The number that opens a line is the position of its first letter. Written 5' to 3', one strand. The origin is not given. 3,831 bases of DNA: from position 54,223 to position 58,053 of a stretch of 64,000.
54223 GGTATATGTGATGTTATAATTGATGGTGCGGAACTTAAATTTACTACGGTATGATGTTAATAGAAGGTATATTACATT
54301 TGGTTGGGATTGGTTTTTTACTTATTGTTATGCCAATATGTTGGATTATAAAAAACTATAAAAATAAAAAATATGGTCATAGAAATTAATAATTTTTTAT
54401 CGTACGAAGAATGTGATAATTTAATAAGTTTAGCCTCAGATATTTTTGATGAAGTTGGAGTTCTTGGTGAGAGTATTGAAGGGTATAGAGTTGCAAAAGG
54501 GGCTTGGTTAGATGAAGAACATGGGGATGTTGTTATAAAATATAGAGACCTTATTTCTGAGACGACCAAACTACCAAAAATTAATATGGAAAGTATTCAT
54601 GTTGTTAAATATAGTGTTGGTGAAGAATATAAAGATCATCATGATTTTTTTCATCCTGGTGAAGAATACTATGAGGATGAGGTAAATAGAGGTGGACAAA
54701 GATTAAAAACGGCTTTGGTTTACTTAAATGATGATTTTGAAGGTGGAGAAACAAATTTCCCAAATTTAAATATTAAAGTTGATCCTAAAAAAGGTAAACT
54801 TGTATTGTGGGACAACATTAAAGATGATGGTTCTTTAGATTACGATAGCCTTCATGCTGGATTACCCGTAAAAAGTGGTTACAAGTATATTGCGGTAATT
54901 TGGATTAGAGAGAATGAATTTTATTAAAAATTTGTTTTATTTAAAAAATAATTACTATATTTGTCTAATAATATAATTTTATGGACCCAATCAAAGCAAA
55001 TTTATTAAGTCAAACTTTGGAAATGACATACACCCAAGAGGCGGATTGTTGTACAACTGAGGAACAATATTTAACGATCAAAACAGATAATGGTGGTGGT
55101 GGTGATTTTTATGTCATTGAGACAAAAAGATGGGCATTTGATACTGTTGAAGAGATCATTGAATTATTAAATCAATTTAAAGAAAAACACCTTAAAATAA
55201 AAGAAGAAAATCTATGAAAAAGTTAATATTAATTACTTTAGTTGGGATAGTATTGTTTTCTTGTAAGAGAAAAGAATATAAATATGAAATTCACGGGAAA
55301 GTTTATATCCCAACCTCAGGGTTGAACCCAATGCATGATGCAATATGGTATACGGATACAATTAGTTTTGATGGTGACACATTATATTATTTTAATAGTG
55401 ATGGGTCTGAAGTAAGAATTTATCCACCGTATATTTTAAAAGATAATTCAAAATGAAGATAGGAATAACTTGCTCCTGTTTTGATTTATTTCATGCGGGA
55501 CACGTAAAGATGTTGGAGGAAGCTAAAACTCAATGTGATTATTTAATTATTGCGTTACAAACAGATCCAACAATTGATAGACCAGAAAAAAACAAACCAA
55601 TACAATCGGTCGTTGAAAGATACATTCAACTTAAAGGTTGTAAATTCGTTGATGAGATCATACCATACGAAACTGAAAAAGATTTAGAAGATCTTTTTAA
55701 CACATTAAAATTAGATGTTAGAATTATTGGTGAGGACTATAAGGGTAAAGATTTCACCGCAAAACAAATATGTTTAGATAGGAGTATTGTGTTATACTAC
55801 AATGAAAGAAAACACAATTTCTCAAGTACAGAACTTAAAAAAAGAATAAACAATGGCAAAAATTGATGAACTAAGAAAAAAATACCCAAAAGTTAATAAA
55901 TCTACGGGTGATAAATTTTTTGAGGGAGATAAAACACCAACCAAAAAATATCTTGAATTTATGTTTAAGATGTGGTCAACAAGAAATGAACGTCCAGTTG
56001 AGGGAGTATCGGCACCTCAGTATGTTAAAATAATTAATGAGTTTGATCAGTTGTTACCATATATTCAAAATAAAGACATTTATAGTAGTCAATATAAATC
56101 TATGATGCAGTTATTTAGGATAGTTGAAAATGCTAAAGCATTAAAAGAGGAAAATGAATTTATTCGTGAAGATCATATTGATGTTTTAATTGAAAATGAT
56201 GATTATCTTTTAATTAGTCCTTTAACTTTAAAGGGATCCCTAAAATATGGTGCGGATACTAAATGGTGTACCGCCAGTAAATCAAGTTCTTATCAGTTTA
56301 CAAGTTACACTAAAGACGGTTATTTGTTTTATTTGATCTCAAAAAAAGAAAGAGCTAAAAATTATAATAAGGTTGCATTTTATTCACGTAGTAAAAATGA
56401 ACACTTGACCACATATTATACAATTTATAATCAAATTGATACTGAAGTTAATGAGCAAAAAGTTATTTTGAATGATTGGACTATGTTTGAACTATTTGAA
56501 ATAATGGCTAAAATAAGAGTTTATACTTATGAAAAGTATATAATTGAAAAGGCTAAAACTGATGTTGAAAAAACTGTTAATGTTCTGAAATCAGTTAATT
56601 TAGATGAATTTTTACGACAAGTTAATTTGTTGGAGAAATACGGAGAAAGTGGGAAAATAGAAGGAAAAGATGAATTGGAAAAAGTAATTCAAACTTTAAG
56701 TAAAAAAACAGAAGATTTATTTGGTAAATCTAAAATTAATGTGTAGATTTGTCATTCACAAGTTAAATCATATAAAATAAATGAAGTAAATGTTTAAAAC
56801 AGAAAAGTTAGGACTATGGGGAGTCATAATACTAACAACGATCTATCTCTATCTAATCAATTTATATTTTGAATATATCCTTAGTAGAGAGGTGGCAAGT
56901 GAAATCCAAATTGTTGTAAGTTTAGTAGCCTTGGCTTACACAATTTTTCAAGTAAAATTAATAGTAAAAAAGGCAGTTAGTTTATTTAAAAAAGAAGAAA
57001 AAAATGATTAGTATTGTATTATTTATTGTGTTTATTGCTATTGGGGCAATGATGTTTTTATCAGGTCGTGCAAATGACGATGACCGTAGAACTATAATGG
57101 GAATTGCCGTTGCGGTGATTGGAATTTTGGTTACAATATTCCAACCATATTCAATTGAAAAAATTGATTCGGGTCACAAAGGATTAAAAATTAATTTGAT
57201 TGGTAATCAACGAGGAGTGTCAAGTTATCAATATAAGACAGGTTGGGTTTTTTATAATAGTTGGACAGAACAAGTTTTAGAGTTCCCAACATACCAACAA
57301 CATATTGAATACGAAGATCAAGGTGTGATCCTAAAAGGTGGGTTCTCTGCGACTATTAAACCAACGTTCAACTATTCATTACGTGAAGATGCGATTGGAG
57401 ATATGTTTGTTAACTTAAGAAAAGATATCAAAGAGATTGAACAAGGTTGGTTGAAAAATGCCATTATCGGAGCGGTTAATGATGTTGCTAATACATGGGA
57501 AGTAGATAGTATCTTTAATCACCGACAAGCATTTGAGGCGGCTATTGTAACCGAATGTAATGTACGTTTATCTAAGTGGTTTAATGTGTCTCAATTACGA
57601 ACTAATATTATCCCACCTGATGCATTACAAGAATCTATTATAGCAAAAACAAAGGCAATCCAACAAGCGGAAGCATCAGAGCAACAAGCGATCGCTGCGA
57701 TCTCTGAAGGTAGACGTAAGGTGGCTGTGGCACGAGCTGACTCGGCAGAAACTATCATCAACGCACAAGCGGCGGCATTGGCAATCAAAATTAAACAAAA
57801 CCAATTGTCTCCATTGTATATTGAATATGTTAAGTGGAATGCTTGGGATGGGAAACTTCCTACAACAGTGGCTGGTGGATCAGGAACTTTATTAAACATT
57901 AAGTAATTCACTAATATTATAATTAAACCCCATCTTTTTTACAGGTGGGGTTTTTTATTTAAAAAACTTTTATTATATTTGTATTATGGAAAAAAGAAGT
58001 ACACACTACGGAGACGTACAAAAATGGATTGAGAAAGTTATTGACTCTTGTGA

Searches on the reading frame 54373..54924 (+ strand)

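Call 97: search_protein_families(library=pfam, proteins=[window:54373-54924:+], max_evalue=0.001)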
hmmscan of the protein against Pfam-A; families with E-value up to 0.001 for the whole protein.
window:54373-54924:+ (184 aa): 1 family
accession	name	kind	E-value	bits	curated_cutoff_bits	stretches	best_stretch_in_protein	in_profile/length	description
PF13640.12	2OG-FeII_Oxy_3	-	4.9e-15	56.7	27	1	76-179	2-98/98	2OG-Fe(II) oxygenase superfamily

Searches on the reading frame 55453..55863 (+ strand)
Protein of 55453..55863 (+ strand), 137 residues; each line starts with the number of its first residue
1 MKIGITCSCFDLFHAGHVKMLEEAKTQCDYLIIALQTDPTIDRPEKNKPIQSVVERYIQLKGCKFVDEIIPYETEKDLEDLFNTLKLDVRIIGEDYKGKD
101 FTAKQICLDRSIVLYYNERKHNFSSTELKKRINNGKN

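Call 16: search_protein_families(library=pfam, proteins=[window:55453-55863:+], max_evalue=0.01)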
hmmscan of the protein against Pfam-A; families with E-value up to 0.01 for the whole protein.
window:55453-55863:+ (137 aa): 1 family
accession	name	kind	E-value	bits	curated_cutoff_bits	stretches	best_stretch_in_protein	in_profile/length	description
PF01467.32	CTP_transf_like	-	5.7e-16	59.4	21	1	6-131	2-133/133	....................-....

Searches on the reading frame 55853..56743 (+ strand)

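Call 5: search_protein_families(library=pfam, proteins=[window:55853-56743:+], max_evalue=1)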
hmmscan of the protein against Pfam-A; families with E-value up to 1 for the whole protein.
window:55853-56743:+ (297 aa): 1 family
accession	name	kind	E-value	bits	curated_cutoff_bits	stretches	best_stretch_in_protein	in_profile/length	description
PF03739.19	LptF_LptG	-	0.00064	19.3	27.9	1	142-265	137-262/353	Lipopolysaccharide export system permease LptF/LptG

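Call 6: search_protein_families(library=phrogs, proteins=[window:55853-56743:+], max_evalue=0.1)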
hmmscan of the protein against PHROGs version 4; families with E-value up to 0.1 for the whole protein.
window:55853-56743:+ (297 aa): 3 families
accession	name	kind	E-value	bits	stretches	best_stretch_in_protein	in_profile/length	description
phrog_17056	-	unknown function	8.1e-09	36.3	1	105-289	119-297/420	-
phrog_28193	-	unknown function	0.00013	21.9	1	115-204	112-196/681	-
phrog_33826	-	unknown function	0.087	14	0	219-256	3-40/75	-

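Call 87: search_protein_families(library=ncbifam, proteins=[window:55853-56743:+], max_evalue=0.1)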
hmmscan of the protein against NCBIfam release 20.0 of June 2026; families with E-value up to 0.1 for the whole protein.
window:55853-56743:+ (297 aa): 0 families

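Call 88: search_protein_families(library=padloc, proteins=[window:55853-56743:+], max_evalue=0.1)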
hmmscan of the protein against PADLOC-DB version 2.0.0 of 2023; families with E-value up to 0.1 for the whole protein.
window:55853-56743:+ (297 aa): 0 families

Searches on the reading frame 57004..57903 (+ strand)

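Call 16: search_protein_families(library=pfam, proteins=[window:57004-57903:+], max_evalue=0.01)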
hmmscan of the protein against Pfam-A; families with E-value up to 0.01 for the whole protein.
window:57004-57903:+ (300 aa): 1 family
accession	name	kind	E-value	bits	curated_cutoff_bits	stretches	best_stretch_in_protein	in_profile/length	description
PF01145.31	Band_7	-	2.4e-15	57.4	23.6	1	53-229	2-172/176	SPFH domain / Band 7 family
